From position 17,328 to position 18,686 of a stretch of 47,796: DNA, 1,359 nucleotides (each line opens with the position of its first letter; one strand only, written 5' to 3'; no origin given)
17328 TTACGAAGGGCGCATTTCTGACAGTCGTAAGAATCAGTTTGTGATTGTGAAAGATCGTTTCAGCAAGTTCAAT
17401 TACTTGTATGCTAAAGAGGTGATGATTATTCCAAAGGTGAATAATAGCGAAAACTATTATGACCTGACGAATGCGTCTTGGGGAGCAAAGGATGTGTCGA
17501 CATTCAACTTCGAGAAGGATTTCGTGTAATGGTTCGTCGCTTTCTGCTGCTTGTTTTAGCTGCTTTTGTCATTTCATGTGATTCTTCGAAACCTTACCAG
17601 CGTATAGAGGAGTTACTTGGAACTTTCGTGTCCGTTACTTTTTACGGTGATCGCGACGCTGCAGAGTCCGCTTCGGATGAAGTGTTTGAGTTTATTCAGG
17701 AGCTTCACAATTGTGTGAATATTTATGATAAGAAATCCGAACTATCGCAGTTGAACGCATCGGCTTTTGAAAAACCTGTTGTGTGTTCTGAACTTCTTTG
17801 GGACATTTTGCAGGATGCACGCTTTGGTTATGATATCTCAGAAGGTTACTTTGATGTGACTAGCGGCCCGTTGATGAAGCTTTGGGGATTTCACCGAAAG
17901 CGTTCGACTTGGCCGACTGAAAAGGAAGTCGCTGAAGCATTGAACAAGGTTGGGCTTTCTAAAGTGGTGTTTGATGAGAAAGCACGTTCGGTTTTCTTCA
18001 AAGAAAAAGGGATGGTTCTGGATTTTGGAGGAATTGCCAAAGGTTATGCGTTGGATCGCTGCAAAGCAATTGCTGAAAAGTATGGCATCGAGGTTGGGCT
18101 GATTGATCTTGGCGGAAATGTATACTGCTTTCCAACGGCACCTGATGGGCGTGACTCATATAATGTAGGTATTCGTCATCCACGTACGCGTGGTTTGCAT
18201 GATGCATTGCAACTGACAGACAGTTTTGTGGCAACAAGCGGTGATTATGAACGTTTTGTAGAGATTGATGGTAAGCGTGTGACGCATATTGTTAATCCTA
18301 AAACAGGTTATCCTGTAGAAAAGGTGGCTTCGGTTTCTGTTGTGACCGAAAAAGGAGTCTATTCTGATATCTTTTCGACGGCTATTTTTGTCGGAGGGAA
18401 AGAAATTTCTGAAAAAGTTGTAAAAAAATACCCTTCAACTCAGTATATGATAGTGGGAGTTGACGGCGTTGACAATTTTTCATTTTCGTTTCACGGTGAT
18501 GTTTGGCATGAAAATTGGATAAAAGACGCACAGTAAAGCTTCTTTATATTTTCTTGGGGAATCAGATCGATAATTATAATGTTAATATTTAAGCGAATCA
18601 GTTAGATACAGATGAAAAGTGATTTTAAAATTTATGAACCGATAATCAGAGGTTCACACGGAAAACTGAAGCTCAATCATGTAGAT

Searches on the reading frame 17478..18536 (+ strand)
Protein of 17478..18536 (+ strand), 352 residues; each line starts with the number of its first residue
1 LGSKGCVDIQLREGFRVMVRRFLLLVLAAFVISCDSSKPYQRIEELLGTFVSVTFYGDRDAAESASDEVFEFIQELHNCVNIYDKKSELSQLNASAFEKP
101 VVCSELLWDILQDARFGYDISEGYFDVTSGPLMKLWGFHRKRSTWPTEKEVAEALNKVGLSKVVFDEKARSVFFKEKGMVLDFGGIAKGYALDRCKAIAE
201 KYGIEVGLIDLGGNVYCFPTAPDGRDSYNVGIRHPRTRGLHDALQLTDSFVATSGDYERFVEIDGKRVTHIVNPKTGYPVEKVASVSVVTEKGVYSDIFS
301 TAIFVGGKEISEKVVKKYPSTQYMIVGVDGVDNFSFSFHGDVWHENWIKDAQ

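Call 10: search_protein_families(library=pfam, proteins=[window:17478-18536:+], max_evalue=0.01)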
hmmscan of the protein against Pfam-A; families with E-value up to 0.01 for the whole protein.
window:17478-18536:+ (352 aa): 1 family
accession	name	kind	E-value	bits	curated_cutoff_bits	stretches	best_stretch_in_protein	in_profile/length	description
PF02424.20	ApbE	-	3.3e-75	253.5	25.6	1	47-323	1-264/266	ApbE family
